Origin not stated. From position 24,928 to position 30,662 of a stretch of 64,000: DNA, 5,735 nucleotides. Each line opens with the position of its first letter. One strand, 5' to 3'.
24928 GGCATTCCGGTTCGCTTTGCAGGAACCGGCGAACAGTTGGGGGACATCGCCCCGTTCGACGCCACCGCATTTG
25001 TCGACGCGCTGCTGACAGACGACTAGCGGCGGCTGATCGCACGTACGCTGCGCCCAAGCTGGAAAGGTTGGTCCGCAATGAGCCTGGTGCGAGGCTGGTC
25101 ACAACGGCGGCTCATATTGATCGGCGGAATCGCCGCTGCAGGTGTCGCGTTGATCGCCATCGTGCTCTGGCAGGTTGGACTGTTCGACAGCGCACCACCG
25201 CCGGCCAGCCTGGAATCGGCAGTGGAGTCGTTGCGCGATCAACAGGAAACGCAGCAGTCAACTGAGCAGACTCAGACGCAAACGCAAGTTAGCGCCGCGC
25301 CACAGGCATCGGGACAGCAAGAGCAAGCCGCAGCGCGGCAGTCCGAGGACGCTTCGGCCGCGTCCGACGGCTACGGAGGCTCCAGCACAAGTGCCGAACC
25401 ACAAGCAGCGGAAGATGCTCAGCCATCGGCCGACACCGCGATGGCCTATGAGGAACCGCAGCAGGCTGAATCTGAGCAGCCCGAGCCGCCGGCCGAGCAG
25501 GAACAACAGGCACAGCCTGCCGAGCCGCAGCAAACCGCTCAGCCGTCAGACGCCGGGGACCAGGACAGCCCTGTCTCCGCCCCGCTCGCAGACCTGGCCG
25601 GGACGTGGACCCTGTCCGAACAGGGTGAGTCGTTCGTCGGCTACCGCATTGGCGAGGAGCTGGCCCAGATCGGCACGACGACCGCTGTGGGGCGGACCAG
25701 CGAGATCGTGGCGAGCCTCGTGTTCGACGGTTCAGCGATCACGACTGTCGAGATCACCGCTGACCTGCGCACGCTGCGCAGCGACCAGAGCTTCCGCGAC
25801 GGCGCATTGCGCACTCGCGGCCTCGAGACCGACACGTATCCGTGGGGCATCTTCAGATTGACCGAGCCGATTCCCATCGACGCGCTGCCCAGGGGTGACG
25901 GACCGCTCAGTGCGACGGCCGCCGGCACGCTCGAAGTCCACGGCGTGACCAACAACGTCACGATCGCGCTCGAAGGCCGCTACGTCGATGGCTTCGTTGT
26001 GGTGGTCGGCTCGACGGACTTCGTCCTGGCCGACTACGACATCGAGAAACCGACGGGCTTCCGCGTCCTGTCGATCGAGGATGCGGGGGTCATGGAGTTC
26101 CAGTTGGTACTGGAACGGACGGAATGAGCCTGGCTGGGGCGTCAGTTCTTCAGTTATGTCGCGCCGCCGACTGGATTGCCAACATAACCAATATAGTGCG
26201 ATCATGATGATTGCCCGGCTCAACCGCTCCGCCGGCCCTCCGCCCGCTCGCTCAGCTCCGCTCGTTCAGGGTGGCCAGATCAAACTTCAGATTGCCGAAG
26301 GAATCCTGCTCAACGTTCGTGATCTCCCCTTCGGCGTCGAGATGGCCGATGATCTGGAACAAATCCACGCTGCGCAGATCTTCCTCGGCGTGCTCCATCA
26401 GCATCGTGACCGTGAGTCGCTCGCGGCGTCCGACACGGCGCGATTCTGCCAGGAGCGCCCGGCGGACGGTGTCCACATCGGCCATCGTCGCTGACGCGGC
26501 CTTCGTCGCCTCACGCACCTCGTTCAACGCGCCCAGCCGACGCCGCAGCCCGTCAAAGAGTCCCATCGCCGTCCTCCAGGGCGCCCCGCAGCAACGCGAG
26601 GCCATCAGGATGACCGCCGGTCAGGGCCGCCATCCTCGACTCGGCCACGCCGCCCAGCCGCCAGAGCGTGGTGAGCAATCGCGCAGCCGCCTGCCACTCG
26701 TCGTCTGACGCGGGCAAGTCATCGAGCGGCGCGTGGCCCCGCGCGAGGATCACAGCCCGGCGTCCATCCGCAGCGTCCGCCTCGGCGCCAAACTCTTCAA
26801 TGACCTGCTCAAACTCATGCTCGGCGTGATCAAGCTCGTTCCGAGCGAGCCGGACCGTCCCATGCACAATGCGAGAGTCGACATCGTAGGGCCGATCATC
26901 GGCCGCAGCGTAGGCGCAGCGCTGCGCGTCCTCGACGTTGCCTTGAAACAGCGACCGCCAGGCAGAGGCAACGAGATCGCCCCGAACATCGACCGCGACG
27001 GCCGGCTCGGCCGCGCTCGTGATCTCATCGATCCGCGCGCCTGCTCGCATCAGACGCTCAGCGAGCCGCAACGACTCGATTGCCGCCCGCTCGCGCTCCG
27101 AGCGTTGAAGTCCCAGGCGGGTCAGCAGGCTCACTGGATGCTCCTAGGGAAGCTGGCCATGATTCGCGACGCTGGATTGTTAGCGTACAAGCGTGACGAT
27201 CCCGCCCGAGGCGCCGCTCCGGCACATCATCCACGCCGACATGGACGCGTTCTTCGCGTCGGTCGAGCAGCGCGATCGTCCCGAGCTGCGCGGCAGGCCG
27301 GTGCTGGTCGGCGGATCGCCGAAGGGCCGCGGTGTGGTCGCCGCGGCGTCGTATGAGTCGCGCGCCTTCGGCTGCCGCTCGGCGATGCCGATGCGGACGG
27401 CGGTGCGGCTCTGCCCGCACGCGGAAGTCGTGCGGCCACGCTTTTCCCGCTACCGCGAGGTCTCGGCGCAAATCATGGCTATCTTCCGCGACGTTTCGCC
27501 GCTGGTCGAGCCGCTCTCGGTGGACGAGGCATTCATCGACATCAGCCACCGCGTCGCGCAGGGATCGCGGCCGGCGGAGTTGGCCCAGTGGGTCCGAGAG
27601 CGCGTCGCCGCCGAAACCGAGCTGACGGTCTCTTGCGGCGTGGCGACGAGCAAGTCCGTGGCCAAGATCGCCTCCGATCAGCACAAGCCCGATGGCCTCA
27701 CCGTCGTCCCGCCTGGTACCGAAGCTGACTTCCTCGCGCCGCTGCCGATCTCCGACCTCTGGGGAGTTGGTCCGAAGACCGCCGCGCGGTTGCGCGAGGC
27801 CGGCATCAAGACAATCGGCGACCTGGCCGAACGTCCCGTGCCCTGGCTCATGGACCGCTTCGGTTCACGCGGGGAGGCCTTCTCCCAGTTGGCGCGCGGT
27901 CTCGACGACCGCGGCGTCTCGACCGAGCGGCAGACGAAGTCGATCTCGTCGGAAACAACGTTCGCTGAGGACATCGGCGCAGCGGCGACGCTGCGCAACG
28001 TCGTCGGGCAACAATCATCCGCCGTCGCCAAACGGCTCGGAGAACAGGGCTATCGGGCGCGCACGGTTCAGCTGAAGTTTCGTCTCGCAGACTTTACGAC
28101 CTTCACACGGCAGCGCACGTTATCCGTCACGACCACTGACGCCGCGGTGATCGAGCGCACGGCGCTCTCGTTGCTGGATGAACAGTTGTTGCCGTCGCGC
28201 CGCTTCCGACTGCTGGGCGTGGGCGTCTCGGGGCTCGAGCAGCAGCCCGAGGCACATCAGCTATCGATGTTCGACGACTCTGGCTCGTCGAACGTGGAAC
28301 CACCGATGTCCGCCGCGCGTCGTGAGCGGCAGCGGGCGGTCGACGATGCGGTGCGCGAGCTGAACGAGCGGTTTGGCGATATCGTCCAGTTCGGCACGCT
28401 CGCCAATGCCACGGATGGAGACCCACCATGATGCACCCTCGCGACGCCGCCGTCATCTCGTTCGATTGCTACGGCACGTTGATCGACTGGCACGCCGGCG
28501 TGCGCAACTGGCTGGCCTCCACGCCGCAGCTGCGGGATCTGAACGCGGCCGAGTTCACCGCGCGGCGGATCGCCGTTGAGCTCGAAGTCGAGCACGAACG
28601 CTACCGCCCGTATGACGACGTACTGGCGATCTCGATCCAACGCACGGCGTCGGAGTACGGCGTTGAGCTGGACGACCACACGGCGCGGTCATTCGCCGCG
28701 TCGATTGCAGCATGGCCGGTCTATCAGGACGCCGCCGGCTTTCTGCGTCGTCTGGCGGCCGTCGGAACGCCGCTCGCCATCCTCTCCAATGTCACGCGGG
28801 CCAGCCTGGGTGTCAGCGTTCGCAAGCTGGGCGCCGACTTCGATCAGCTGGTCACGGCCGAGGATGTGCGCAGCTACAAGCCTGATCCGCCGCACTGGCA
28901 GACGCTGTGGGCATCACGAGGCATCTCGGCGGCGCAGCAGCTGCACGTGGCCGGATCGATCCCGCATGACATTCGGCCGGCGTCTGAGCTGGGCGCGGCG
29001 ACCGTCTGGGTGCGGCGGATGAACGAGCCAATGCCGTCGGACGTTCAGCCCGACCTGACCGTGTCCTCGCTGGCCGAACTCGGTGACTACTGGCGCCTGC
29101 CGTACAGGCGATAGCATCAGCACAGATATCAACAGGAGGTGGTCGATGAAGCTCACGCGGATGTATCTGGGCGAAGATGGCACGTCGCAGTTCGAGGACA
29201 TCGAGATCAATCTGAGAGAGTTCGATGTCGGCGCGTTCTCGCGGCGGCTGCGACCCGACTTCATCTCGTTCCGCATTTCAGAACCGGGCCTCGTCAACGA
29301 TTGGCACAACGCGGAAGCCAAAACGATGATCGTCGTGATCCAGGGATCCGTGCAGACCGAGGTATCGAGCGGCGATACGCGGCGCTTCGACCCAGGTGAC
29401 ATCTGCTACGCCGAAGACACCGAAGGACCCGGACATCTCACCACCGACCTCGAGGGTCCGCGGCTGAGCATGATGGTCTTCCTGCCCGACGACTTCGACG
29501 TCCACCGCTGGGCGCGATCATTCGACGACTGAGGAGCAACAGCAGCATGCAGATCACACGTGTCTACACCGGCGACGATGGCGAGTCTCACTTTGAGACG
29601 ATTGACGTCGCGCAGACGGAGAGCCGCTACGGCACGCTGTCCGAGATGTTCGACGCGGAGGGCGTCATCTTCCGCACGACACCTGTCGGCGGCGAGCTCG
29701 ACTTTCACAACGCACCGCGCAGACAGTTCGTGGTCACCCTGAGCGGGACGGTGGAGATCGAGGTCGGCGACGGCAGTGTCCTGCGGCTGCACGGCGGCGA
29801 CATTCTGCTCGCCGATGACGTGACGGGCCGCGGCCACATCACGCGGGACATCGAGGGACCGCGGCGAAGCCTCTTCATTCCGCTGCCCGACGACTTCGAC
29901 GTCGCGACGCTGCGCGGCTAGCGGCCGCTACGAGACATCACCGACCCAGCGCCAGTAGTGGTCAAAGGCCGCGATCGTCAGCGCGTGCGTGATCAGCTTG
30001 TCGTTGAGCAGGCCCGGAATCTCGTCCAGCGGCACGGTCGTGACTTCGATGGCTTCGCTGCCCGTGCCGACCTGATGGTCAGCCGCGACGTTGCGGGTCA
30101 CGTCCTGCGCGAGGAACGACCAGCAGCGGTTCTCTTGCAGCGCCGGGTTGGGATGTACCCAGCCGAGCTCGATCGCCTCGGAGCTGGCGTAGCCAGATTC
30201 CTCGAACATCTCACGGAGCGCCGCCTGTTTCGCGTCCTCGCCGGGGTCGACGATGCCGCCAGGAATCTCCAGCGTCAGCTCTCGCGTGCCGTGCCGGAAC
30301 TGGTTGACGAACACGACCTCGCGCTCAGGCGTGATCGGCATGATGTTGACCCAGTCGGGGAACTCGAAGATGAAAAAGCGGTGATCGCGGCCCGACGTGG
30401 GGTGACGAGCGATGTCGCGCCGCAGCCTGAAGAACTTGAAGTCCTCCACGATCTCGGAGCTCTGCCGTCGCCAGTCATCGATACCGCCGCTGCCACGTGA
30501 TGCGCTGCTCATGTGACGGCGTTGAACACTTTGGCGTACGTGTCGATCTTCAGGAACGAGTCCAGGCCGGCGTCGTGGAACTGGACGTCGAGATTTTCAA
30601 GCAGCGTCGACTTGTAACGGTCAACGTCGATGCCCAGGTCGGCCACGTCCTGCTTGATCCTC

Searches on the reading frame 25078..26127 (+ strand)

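Call 77: search_protein_families(library=pfam, proteins=[window:25078-26127:+])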
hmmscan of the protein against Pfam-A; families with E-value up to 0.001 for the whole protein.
window:25078-26127:+ (349 aa): 1 family
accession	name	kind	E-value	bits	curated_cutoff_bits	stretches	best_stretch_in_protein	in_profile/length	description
PF04264.18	YceI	-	1.1e-12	49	23.7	1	194-344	13-149/150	YceI-like domain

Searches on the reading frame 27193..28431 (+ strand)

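Call 78: search_protein_families(library=pfam, proteins=[window:27193-28431:+])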
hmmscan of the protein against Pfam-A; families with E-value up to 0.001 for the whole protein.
window:27193-28431:+ (412 aa): 6 families
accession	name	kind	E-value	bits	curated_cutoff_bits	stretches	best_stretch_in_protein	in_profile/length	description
PF00817.25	IMS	-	5.8e-49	166.3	23.2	1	16-162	2-148/148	impB/mucB/samB family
PF11799.13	IMS_C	-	6e-27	94.7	20.7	1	249-359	2-109/109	impB/mucB/samB family C-terminal domain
PF11798.14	IMS_HHH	-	4.7e-10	39.5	24.4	1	175-205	2-32/32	IMS family HHH motif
PF21999.2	IMS_HHH_1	-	1.4e-06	29.1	27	1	188-238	2-53/53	DNA polymerase-iota, thumb domain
PF10391.15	DNA_pol_lambd_f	-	3.6e-05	23.9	29.8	1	189-213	6-30/51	Fingers domain of DNA polymerase lambda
PF14520.12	HHH_5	-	0.00017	22.4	27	1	191-213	9-31/57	Helix-hairpin-helix domain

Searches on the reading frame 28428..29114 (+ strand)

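Call 77: search_protein_families(library=pfam, proteins=[window:28428-29114:+])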
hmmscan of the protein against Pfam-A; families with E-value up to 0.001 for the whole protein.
window:28428-29114:+ (228 aa): 2 families
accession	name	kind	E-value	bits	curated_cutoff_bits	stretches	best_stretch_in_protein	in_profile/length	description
PF00702.32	Hydrolase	-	1.9e-09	38.6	26.4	1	9-174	3-177/191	haloacid dehalogenase-like hydrolase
PF13419.12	HAD_2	-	3.8e-08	34.1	23.8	1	96-195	78-178/178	Haloacid dehalogenase-like hydrolase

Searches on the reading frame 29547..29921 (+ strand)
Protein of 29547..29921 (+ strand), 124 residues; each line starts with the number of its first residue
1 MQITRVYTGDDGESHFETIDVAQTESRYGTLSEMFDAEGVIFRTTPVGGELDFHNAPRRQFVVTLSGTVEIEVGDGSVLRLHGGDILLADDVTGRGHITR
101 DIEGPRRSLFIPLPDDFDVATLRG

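Call 78: search_protein_families(library=pfam, proteins=[window:29547-29921:+])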
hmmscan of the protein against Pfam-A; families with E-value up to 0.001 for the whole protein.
window:29547-29921:+ (124 aa): 1 family
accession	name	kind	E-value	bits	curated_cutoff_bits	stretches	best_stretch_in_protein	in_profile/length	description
PF07883.17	Cupin_2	-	0.00062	19.9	27.2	1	45-93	5-52/70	Cupin domain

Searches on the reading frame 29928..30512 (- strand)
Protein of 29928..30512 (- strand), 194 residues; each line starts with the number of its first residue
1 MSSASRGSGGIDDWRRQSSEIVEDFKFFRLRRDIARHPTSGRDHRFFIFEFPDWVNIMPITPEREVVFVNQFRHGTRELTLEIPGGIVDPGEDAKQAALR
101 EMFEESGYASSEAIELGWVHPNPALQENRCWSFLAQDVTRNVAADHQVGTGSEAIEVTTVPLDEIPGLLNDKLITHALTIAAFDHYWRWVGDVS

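Call 38: search_protein_families(library=pfam, proteins=[window:29928-30512:-])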
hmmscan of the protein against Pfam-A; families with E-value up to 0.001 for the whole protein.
window:29928-30512:- (194 aa): 1 family
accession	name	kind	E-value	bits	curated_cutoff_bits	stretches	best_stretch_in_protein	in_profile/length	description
PF00293.34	NUDIX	-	6.9e-13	49.2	21.1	1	55-169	6-120/134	NUDIX domain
